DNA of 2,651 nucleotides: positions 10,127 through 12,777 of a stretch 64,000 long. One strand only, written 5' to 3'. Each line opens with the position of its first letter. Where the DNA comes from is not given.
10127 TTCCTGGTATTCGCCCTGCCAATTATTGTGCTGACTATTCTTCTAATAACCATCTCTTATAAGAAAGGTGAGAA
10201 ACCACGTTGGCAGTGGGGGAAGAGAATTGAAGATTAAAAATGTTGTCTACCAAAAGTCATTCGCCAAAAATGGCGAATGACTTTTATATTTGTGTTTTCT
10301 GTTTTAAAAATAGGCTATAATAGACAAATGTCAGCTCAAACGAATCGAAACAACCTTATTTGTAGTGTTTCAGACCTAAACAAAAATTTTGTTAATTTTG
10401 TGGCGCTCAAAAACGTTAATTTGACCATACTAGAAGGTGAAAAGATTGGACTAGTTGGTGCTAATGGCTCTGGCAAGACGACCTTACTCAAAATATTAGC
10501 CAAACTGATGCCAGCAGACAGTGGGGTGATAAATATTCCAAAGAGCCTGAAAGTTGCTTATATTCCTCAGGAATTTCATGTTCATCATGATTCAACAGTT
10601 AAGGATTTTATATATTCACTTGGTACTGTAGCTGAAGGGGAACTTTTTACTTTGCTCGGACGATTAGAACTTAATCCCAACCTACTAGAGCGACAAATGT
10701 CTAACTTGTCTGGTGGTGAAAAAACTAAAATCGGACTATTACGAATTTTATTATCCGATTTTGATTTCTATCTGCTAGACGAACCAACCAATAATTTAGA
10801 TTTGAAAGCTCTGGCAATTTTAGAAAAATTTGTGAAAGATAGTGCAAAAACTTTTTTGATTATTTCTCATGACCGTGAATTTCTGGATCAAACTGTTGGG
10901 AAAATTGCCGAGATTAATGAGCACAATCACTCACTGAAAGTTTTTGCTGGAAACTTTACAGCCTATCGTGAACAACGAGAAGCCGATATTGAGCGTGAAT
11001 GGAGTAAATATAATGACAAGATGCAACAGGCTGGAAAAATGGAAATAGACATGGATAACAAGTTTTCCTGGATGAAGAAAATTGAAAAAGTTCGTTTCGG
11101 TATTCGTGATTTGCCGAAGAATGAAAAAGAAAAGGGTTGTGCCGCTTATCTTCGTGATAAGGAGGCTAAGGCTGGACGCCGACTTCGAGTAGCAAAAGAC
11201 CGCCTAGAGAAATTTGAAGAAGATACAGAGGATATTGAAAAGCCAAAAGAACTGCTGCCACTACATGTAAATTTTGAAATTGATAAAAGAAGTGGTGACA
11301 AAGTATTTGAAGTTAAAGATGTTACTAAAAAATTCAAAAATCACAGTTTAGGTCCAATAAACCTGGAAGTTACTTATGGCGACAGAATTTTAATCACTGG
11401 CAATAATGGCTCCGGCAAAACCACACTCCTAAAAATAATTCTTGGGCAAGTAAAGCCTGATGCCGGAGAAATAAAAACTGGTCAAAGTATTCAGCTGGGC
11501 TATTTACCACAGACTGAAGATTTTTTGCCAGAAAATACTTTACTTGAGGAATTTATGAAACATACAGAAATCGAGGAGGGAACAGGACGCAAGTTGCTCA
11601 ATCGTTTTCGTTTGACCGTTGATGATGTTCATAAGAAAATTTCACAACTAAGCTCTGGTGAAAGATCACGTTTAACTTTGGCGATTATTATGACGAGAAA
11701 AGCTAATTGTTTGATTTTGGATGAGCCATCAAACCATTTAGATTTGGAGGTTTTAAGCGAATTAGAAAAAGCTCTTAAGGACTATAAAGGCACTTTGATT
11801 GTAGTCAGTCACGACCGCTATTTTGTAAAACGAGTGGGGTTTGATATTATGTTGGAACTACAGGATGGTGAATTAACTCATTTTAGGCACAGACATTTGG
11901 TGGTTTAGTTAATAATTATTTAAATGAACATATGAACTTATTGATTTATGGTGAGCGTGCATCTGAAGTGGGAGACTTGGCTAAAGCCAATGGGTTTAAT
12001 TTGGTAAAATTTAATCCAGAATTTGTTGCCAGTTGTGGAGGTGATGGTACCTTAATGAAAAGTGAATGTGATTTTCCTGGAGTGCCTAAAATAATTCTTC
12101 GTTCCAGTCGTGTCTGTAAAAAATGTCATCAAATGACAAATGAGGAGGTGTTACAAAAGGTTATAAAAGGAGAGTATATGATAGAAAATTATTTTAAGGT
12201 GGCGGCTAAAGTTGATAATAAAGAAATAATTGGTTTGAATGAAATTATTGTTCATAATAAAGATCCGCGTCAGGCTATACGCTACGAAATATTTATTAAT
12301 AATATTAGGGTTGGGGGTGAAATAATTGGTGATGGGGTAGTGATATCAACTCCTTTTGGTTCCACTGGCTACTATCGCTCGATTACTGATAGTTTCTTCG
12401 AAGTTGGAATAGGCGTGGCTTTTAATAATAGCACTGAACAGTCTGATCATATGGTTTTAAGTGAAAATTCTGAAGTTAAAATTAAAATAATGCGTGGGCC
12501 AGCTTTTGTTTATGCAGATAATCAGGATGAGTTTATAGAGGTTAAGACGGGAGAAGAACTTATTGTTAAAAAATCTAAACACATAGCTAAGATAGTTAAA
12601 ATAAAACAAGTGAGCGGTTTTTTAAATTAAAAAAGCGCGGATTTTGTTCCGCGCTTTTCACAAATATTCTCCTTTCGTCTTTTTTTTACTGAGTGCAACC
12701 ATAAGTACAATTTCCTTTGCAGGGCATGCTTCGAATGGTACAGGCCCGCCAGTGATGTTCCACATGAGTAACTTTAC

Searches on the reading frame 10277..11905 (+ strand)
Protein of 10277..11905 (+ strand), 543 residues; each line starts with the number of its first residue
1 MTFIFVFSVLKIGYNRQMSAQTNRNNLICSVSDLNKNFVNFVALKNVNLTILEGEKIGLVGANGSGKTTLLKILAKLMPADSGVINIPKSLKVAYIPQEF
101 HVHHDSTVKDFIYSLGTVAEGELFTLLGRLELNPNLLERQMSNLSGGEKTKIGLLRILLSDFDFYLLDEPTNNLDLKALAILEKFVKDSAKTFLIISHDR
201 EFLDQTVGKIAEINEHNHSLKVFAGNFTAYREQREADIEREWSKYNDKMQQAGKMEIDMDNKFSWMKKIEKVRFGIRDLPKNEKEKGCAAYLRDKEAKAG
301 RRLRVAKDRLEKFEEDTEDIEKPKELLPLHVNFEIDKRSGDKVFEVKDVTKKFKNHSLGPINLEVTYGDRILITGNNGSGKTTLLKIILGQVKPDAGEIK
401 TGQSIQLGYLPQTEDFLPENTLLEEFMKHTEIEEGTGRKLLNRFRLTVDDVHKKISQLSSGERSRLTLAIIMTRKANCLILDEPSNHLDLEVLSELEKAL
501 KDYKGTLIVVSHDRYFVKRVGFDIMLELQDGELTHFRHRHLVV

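Call 113: search_protein_families(library=pfam, proteins=[window:10277-11905:+], max_evalue=0.00001)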
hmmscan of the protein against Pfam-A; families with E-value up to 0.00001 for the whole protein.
window:10277-11905:+ (543 aa): 9 families
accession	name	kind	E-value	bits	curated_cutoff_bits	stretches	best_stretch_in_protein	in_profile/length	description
PF00005.33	ABC_tran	-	5.6e-51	173.2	25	2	44-172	1-137/137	ABC transporter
PF13304.12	AAA_21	-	2.5e-18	67.6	27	0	58-75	3-20/304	AAA domain, putative AbiEii toxin, Type IV TA system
PF02463.25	SMC_N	-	2.8e-15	56.8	40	0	135-210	135-208/220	RecF/RecN/SMC N terminal domain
PF13401.12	AAA_22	-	9.8e-10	39.3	27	0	371-506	8-114/130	AAA domain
PF13555.12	AAA_29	-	2.9e-08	33.8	27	0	368-385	22-39/61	P-loop containing region of AAA domain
PF13238.12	AAA_18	-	3e-06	28.1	29.4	0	57-84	1-25/128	AAA domain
PF05729.18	NACHT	-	6.1e-06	26.6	26.7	0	370-389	2-21/167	NACHT domain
PF00006.31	ATP-synt_ab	-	6.6e-06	26.4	29.5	0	47-80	7-40/213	ATP synthase alpha/beta family, nucleotide-binding domain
PF00004.35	AAA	-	8.4e-06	26.7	21.2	0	59-89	3-33/131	ATPase family associated with various cellular activities (AAA)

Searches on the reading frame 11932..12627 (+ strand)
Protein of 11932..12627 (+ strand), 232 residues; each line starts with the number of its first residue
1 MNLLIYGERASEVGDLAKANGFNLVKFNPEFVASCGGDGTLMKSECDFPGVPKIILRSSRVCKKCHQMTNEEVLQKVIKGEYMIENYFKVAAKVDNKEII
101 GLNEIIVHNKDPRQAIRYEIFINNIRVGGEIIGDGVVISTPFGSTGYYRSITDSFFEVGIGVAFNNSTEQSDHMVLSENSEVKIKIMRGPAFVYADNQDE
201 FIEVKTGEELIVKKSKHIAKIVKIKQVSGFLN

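Call 113: search_protein_families(library=pfam, proteins=[window:11932-12627:+], max_evalue=0.00001)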
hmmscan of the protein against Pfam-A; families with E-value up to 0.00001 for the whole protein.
window:11932-12627:+ (232 aa): 1 family
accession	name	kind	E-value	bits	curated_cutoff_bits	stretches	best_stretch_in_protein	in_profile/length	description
PF20143.4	NAD_kinase_C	-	2.3e-11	43.9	23.7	1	102-223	1-125/126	ATP-NAD kinase C-terminal domain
